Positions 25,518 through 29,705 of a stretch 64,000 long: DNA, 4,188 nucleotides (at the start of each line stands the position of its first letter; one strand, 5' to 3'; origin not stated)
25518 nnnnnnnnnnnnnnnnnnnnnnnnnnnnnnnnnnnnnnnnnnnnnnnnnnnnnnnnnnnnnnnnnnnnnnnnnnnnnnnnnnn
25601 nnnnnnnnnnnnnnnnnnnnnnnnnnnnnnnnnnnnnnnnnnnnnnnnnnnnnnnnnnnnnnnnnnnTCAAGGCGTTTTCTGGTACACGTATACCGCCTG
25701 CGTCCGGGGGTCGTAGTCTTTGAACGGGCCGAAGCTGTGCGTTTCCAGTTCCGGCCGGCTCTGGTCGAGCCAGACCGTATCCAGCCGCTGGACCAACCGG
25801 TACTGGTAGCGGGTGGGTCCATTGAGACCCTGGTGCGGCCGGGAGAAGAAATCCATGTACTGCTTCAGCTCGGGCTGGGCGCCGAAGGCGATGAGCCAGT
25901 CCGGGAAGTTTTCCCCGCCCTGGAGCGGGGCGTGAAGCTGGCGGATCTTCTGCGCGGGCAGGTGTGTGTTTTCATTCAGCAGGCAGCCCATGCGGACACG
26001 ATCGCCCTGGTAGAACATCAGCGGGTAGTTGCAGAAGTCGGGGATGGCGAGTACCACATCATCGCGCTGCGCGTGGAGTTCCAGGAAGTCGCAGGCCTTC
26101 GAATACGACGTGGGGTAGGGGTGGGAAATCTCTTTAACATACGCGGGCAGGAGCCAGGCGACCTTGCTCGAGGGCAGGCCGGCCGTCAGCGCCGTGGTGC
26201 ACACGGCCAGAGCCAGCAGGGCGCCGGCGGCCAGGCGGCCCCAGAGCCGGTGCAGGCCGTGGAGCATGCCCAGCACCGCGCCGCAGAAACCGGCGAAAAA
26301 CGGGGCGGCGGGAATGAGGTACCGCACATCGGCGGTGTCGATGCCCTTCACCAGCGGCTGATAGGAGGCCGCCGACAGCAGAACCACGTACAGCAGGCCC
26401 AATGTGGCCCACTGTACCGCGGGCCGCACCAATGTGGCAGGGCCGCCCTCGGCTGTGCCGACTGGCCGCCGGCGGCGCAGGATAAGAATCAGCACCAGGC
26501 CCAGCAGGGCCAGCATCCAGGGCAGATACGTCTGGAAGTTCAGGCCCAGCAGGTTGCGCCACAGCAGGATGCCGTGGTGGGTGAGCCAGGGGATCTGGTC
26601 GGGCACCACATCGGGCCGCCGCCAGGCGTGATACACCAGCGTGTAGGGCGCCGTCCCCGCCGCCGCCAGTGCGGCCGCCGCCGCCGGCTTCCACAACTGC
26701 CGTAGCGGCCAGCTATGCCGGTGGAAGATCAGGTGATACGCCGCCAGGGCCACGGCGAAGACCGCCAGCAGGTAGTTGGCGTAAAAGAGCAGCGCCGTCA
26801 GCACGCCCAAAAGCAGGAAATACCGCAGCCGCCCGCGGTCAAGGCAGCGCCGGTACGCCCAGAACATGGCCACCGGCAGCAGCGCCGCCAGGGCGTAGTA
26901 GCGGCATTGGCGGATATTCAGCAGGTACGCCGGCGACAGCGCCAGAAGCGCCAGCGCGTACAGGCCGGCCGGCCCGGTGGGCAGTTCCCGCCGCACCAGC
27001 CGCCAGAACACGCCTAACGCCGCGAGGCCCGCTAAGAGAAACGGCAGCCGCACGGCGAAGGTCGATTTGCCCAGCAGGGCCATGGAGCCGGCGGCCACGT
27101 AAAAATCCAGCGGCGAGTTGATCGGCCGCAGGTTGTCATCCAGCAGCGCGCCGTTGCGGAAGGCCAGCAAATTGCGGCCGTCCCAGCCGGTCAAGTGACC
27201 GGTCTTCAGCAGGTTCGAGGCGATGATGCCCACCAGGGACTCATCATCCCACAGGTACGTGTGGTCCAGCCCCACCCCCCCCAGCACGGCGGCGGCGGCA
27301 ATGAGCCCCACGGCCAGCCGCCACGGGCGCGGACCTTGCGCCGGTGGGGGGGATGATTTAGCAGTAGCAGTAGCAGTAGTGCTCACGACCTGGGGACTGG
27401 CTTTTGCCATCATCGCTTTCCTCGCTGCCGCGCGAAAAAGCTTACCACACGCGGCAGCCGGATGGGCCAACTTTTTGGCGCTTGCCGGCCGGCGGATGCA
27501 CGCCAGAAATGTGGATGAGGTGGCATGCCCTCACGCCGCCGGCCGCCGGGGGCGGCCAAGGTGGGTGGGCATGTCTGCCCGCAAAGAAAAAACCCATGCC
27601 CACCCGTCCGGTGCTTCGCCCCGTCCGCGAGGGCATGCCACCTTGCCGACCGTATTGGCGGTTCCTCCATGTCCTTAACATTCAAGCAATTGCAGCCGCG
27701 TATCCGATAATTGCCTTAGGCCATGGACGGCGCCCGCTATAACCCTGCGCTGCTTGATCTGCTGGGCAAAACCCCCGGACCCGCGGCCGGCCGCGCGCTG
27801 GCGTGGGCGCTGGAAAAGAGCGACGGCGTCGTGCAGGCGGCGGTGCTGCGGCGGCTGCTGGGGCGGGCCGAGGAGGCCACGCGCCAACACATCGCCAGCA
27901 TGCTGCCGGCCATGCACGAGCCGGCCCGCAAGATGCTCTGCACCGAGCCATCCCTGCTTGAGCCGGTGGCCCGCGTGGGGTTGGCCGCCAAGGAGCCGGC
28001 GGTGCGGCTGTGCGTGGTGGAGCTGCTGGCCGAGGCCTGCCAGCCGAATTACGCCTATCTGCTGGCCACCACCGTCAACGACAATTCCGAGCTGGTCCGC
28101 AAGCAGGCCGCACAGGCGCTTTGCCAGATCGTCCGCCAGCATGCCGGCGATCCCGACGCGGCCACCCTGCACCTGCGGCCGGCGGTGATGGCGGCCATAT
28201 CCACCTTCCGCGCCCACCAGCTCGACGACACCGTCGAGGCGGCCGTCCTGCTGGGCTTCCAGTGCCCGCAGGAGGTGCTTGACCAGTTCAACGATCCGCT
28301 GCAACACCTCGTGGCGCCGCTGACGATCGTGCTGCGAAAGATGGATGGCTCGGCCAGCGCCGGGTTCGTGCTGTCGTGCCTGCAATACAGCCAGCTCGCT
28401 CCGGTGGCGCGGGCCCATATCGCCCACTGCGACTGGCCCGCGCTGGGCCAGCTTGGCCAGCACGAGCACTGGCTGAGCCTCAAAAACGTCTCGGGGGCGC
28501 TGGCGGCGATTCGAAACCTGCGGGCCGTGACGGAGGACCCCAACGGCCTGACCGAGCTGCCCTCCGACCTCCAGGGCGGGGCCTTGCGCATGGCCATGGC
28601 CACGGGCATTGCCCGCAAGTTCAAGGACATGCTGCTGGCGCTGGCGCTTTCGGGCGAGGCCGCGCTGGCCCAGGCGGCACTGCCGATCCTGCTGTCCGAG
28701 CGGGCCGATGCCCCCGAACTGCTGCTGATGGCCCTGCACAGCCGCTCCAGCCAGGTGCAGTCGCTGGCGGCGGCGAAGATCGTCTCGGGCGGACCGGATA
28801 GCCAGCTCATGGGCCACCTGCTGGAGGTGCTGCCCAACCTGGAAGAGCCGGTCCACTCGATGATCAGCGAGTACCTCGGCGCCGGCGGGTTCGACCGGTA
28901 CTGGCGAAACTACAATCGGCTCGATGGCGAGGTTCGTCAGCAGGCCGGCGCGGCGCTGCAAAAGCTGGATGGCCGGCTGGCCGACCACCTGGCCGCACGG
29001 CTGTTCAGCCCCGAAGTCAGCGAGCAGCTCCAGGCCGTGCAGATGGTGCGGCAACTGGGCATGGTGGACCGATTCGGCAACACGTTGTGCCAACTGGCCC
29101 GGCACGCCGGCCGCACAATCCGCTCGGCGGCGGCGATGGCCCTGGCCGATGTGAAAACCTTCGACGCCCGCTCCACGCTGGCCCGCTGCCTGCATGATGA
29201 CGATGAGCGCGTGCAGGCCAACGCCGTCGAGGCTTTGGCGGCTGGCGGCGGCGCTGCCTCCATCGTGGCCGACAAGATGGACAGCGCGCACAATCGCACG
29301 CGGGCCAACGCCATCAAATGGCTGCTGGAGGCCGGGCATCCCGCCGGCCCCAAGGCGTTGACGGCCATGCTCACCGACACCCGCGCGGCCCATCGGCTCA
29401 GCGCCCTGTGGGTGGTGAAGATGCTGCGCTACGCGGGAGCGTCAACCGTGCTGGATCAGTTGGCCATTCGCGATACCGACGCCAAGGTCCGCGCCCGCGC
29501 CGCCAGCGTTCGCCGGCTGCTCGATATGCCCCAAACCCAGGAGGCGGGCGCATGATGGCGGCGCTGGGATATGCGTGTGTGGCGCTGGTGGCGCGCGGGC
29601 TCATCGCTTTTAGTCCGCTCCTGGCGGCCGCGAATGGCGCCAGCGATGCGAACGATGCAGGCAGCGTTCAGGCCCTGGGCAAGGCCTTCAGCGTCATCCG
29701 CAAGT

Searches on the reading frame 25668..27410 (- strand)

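Call 17: search_protein_families(library=pfam, proteins=[window:25668-27410:-])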
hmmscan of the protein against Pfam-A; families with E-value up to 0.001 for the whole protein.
window:25668-27410:- (580 aa): 1 family
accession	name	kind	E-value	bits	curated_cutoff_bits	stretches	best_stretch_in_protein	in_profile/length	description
PF13231.12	PMT_2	-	2.9e-15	57.3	26.1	1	99-255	3-156/160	Dolichyl-phosphate-mannose-protein mannosyltransferase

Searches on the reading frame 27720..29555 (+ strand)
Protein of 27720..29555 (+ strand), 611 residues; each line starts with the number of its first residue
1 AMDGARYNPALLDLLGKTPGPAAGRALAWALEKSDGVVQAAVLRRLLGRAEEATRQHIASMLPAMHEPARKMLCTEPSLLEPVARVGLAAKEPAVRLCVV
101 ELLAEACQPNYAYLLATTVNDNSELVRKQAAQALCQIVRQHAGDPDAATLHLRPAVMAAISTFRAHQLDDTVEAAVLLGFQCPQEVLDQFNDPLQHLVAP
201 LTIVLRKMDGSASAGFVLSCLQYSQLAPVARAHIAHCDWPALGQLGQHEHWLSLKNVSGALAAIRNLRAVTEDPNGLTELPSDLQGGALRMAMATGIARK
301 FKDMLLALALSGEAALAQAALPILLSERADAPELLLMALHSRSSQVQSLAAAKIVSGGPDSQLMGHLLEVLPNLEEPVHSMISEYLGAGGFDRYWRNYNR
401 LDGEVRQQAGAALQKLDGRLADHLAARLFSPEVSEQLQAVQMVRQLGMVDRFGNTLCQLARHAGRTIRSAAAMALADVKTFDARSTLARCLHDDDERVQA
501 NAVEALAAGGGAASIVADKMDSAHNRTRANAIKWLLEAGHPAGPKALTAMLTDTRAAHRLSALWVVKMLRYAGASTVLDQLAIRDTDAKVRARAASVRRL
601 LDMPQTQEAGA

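Call 17: search_protein_families(library=pfam, proteins=[window:27720-29555:+])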
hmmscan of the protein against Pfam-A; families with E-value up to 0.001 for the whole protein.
window:27720-29555:+ (611 aa): 2 families
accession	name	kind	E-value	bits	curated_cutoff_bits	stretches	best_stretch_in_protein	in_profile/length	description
PF13646.12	HEAT_2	-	1.1e-20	74.1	27.7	2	455-513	3-62/88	HEAT repeats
PF02985.28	HEAT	-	7.8e-07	29.2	23.5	0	115-140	5-30/31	HEAT repeat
